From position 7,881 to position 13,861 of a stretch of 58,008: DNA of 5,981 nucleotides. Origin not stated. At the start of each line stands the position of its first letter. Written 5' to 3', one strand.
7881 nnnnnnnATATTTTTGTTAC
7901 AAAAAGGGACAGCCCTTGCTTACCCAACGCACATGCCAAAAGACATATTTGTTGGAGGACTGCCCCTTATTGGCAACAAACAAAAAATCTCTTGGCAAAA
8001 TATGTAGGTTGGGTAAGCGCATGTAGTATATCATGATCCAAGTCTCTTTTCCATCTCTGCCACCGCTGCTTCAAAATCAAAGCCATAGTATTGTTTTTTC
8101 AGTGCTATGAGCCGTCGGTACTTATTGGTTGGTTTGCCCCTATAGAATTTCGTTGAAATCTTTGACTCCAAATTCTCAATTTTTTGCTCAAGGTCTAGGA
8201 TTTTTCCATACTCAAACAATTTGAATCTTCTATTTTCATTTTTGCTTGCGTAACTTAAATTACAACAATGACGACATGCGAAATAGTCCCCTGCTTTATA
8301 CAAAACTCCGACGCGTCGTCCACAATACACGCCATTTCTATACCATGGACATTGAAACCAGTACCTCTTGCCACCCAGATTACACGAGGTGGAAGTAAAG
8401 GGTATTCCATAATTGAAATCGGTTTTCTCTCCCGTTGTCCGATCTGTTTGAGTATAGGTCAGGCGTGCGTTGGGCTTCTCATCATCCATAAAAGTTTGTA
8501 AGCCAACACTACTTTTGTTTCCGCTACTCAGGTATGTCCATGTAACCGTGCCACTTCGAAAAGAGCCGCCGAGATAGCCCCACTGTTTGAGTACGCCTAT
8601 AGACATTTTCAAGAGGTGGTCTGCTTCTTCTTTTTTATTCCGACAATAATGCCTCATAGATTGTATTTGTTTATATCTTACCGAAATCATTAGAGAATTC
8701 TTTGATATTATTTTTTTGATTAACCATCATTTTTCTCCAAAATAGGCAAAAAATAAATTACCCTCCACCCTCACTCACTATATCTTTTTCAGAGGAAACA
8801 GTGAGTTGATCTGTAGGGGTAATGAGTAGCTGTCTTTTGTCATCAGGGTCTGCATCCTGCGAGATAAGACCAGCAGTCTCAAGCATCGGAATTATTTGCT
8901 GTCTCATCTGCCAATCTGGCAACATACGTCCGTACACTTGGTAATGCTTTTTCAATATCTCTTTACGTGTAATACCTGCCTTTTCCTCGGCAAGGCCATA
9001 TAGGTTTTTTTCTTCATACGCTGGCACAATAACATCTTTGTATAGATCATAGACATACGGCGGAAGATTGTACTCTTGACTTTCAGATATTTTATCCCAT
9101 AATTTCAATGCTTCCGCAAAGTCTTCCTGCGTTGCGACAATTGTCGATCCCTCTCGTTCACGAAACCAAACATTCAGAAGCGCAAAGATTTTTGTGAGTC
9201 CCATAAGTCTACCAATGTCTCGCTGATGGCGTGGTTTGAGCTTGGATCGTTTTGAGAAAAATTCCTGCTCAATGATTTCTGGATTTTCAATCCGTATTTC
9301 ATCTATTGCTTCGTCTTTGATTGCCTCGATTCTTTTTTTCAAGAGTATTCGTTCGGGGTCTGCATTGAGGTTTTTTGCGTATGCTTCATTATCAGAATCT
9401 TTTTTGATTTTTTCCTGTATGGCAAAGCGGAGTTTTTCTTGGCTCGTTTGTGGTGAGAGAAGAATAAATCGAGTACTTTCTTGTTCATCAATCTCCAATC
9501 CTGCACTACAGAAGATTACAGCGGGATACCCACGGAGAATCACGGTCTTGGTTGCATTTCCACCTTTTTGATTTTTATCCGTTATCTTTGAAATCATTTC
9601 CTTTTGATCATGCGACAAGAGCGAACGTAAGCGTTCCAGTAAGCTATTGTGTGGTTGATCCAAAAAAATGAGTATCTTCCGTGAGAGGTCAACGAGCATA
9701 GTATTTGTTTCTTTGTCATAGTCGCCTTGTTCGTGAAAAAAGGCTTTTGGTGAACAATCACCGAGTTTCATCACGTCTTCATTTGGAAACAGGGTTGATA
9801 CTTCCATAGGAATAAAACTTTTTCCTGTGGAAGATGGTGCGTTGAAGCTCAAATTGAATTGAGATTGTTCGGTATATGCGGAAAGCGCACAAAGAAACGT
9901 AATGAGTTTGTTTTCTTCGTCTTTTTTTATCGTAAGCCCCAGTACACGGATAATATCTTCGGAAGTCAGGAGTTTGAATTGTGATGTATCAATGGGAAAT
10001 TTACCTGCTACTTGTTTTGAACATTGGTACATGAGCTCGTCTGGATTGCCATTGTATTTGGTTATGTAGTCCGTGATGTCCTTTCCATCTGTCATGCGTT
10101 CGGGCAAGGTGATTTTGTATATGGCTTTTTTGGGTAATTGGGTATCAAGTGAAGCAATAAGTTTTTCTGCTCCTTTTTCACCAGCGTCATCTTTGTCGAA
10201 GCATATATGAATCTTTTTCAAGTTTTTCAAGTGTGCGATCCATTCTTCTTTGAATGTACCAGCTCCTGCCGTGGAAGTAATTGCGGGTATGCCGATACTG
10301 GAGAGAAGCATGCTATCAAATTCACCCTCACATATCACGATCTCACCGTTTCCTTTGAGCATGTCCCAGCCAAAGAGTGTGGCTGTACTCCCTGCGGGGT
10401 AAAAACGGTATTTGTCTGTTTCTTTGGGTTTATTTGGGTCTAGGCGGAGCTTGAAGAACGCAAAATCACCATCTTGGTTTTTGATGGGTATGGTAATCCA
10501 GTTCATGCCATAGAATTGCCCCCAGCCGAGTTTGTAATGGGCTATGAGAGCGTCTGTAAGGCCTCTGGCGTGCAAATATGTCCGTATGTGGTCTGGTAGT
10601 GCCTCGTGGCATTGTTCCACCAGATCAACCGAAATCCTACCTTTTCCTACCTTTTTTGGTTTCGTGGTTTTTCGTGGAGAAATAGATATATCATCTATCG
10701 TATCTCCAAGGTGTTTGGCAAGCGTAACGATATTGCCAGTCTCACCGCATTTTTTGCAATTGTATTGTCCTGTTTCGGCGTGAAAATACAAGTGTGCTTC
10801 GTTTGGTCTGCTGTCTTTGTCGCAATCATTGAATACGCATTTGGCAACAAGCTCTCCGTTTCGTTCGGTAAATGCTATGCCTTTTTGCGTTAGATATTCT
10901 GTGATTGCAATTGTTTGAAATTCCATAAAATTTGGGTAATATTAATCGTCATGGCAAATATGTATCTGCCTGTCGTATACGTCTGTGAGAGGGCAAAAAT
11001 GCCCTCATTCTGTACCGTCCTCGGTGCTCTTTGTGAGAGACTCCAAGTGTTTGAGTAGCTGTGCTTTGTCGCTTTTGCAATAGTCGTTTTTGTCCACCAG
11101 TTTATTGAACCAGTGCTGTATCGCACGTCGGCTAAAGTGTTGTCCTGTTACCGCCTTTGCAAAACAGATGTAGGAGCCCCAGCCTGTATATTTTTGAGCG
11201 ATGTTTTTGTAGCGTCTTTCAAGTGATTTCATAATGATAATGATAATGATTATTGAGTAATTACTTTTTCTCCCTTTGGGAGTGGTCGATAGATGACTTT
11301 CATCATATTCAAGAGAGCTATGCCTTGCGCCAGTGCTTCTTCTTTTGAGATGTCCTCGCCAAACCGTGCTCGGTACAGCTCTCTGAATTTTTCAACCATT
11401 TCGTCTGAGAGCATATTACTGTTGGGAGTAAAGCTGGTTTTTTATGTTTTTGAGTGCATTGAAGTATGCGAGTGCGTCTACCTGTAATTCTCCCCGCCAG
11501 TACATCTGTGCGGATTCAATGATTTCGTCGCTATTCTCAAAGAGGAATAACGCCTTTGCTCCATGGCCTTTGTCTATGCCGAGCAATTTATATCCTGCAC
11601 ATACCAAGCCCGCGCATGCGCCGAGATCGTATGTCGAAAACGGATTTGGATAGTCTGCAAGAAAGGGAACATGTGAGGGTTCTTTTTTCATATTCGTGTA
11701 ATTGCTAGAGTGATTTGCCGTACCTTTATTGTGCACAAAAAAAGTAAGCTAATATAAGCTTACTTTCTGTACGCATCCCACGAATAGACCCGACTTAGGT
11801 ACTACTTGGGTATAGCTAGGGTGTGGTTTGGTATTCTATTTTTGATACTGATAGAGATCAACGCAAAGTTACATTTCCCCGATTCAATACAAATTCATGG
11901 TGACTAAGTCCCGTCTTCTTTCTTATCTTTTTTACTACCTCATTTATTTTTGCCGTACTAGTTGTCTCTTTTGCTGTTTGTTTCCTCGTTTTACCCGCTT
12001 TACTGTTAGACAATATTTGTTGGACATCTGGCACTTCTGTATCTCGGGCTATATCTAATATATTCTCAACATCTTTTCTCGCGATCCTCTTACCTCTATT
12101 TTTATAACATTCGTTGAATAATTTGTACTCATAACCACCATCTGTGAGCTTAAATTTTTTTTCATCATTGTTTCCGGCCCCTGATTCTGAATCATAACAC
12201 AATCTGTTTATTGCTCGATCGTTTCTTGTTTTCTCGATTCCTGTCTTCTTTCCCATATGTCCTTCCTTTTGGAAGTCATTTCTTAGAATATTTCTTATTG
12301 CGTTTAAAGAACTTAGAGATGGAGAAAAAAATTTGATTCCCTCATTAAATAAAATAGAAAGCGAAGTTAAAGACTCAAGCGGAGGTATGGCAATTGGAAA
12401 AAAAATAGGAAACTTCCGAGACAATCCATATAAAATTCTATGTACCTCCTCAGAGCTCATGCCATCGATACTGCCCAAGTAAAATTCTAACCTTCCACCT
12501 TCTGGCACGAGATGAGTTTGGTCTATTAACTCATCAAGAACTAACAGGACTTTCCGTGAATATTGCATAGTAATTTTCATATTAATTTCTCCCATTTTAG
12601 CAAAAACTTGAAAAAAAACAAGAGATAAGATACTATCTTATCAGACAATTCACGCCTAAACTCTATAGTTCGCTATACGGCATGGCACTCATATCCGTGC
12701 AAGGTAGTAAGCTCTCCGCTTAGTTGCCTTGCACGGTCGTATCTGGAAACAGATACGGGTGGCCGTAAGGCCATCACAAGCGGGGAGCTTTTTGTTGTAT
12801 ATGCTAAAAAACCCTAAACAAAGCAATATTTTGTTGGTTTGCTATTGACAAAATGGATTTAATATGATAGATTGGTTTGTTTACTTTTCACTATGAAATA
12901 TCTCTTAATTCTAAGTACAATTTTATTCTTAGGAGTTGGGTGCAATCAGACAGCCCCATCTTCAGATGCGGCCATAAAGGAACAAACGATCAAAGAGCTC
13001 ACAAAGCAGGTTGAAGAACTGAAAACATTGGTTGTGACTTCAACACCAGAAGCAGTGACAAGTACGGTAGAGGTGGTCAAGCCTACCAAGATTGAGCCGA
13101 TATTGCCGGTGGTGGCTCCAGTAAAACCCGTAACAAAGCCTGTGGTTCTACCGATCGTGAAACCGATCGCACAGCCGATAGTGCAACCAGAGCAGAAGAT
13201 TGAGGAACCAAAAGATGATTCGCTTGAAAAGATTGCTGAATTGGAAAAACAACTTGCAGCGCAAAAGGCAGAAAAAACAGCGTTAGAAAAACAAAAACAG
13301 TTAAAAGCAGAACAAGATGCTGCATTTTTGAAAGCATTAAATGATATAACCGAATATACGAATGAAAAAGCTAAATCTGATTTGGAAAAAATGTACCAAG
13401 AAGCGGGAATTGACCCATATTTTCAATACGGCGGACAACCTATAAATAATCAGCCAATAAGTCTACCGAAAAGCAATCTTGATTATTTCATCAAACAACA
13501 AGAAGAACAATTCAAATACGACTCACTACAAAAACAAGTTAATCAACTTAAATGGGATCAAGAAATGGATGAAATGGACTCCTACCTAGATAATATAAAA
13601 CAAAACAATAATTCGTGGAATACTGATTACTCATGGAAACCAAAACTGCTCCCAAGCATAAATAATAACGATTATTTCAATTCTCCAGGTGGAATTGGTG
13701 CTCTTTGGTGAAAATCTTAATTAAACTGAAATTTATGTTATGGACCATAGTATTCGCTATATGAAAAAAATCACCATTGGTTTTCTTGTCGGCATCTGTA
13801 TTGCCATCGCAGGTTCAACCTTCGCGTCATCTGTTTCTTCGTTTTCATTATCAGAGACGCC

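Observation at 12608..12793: Candidate structured, pseudoknot-capable small RNA under an operator-controlled promoter in the element's switch region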

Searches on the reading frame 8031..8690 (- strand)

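Call 17: search_protein_families(library=pfam, proteins=[window:8031-8690:-], max_evalue=0.01)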
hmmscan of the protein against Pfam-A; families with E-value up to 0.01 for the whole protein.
window:8031-8690:- (219 aa): 1 family
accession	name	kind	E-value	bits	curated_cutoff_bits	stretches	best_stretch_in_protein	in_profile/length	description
PF03545.18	YopE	-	0.0091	16.6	25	0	8-43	23-62/70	Yersinia virulence determinant (YopE)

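Call 60: search_protein_families(library=phrogs, proteins=[window:8031-8690:-], max_evalue=0.001)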
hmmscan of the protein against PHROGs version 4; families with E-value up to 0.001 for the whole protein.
window:8031-8690:- (219 aa): 0 families

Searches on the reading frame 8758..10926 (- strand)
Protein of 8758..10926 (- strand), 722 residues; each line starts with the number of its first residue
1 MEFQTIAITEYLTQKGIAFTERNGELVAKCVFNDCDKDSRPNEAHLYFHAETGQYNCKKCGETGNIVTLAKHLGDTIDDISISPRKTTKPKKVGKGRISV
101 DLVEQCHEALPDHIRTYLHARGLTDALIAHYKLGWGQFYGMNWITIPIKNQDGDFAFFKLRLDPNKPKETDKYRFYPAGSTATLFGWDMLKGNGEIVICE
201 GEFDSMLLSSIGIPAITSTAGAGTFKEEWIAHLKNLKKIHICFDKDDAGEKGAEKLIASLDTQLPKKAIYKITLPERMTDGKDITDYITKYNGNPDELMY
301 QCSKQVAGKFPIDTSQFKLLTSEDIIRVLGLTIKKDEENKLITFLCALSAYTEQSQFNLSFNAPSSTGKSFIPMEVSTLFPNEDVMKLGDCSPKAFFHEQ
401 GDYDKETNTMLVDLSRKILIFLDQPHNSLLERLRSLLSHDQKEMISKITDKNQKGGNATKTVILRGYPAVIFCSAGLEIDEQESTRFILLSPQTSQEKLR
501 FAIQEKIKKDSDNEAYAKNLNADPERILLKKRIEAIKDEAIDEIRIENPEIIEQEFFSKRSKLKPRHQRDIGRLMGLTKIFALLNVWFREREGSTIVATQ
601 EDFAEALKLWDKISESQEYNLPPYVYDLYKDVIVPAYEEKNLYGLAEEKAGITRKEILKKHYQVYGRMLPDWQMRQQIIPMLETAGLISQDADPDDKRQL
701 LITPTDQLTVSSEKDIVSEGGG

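Call 17: search_protein_families(library=pfam, proteins=[window:8758-10926:-], max_evalue=0.01)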
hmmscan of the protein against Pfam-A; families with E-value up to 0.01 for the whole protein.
window:8758-10926:- (722 aa): 3 families
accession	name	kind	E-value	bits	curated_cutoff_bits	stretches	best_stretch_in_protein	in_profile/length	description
PF13155.12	Toprim_2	-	1.4e-12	48.2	22.1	1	197-288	1-88/88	Toprim-like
PF13662.12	Toprim_4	-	5.2e-07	30.3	25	1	194-260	1-74/85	Toprim domain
PF01751.28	Toprim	-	2.5e-06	28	23.1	1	195-272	1-91/96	Toprim domain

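Call 60: search_protein_families(library=phrogs, proteins=[window:8758-10926:-], max_evalue=0.001)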
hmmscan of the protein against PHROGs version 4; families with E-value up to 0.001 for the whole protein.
window:8758-10926:- (722 aa): 5 families
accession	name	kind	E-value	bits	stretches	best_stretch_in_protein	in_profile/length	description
phrog_47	-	DNA, RNA and nucleotide metabolism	1.5e-31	110.8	1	15-290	38-324/947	DNA primase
phrog_239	-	DNA, RNA and nucleotide metabolism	1.6e-24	87.9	1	24-302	37-308/801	DNA primase/helicase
phrog_849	-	DNA, RNA and nucleotide metabolism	9.5e-20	71.9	1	109-267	144-312/435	DNA primase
phrog_6444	-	DNA, RNA and nucleotide metabolism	1.8e-13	51.2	1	192-292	258-355/577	DNA primase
phrog_1139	-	DNA, RNA and nucleotide metabolism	0.00023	20.2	1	169-266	147-249/895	DNA primase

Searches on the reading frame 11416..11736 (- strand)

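Call 17: search_protein_families(library=pfam, proteins=[window:11416-11736:-], max_evalue=0.01)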
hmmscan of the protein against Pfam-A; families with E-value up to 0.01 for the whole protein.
window:11416-11736:- (106 aa): 1 family
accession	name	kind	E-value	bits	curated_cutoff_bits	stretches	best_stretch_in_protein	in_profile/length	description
PF18903.5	DUF5659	-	3e-09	37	23.6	1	33-104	4-75/75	Domain of unknown function (DUF5659)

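Call 60: search_protein_families(library=phrogs, proteins=[window:11416-11736:-], max_evalue=0.001)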
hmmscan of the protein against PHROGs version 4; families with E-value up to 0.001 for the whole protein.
window:11416-11736:- (106 aa): 0 families

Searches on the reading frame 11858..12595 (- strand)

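Call 17: search_protein_families(library=pfam, proteins=[window:11858-12595:-], max_evalue=0.01)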
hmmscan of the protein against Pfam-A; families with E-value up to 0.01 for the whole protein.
window:11858-12595:- (245 aa): 0 families

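Call 37: search_protein_families(library=pfam, alignment_id=A1, max_evalue=0.001)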
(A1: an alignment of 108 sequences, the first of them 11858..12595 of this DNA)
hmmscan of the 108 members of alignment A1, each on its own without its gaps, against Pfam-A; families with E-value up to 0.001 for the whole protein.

A. member 1, window:11858-12595:- (245 aa): 0 families

B. families by the number of members that match (of 108 scanned): 61 families (the first 25 are shown)
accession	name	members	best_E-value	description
PF00239.26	Resolvase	7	1.7e-25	Resolvase, N terminal domain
PF07508.19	Recombinase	5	8.6e-14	Recombinase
PF13408.12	Zn_ribbon_recom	5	2.5e-09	Recombinase zinc beta ribbon domain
PF01381.28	HTH_3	3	1.3e-13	Helix-turn-helix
PF12728.13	HTH_17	3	4e-13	Helix-turn-helix domain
PF13411.12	MerR_1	3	5.6e-09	MerR HTH family regulatory protein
PF00376.29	MerR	3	3.6e-07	MerR family regulatory protein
PF01555.25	N6_N4_Mtase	2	1.1e-21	DNA methylase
PF02195.25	ParB_N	2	1.1e-10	ParB N-terminal domain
PF13560.12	HTH_31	2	2.4e-10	Helix-turn-helix domain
PF01527.26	HTH_Tnp_1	2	1.1e-08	Transposase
PF12844.13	HTH_19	2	2.3e-07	Helix-turn-helix domain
PF13443.12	HTH_26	2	1.8e-05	Cro/C1-type HTH DNA-binding domain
PF00145.23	DNA_methylase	1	1.6e-66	C-5 cytosine-specific DNA methylase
PF00580.27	UvrD-helicase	1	1.2e-45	UvrD/REP helicase N-terminal domain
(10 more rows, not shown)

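Call 60: search_protein_families(library=phrogs, proteins=[window:11858-12595:-], max_evalue=0.001)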
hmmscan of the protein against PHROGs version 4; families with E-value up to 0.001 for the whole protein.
window:11858-12595:- (245 aa): 0 families

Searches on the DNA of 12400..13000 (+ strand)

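Call 4: search_rna_families(source=window, start=12400, end=13000, threshold=evalue, max_evalue=1, show_alignments=3)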
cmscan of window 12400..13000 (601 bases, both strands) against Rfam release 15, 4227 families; matches with E-value up to 1: 1.
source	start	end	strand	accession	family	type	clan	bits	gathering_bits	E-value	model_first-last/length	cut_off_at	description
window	12653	12775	+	RF03000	LOOT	Gene; sRNA;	-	80.8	46.4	1.1e-15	1-121/121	no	LOOT RNA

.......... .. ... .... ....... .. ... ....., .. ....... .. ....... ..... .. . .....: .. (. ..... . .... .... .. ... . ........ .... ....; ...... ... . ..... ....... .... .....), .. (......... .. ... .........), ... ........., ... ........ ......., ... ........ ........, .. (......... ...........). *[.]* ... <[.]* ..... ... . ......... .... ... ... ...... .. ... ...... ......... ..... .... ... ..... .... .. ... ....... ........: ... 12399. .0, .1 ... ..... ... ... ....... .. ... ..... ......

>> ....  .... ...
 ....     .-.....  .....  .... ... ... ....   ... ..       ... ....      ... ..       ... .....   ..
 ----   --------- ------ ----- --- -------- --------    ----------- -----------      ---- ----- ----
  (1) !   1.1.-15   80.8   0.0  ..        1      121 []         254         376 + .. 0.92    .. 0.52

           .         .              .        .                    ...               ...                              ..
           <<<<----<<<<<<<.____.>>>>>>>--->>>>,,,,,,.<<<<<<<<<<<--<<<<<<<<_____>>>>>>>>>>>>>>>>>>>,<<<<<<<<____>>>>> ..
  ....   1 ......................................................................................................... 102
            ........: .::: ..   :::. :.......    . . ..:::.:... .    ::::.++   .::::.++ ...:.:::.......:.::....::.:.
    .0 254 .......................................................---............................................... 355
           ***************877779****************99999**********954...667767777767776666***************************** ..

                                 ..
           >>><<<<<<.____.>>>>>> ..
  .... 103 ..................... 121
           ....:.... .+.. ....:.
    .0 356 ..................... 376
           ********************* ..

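Call 43: search_dna_similar(query=window:12600-12800:+, collection=phages, mode=distant, max_evalue=0.001)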
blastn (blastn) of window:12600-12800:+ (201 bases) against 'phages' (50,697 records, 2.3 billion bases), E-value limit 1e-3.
No match.

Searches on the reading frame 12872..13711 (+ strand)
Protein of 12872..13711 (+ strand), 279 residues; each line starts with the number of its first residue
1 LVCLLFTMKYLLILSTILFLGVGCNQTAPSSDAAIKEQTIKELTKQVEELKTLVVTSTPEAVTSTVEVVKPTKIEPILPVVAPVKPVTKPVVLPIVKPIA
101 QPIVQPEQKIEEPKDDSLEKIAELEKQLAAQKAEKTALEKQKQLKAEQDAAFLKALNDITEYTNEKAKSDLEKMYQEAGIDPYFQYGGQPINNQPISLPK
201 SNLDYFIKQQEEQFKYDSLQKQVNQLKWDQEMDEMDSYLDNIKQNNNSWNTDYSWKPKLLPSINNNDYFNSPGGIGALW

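Call 17: search_protein_families(library=pfam, proteins=[window:12872-13711:+], max_evalue=0.01)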
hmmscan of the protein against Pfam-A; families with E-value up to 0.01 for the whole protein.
window:12872-13711:+ (279 aa): 1 family
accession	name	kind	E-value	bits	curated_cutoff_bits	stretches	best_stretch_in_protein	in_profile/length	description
PF12884.12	TORC_N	-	0.0099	17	25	1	134-173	7-44/63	Transducer of regulated CREB activity, N terminus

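Call 38: search_protein_families(library=pfam, alignment_id=A2, max_evalue=0.001)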
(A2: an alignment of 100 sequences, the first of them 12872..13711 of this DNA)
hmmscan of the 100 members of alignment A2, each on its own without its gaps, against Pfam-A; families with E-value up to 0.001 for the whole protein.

A. member 1, window:12872-13711:+ (279 aa): 0 families

B. families by the number of members that match (of 100 scanned): 50 families (the first 25 are shown)
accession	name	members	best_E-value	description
PF01555.25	N6_N4_Mtase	2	4.1e-48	DNA methylase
PF13365.12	Trypsin_2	2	2.5e-12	Trypsin-like peptidase domain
PF09851.14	SHOCT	2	1.9e-07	Short C-terminal domain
PF13561.12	adh_short_C2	1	1.4e-73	Enoyl-(Acyl carrier protein) reductase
PF00106.31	adh_short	1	6.8e-57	short chain dehydrogenase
PF02388.22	FemAB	1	9.8e-33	FemAB family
PF24681.1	Kelch_KLHDC2_KLHL20_DRC7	1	1.4e-29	KLHDC2/KLHL20/DRC7 Kelch-repeats domain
PF04471.18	Mrr_cat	1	2.8e-26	Restriction endonuclease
PF12869.13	tRNA_anti-like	1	1.3e-23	tRNA_anti-like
PF24981.1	Beta-prop_ATRN-LZTR1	1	1.4e-23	Attractin/LZTR1 beta-propeller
PF07501.17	G5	1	7.2e-22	G5 domain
PF01344.31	Kelch_1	1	1.2e-21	Kelch motif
PF10544.15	T5orf172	1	4.1e-18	T5orf172 domain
PF07719.23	TPR_2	1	7.1e-16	Tetratricopeptide repeat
PF13964.12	Kelch_6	1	1.1e-15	Kelch motif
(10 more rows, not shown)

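Call 60: search_protein_families(library=phrogs, proteins=[window:12893-13711:+], max_evalue=0.001)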
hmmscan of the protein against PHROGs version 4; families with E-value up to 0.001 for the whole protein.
window:12893-13711:+ (272 aa): 0 families
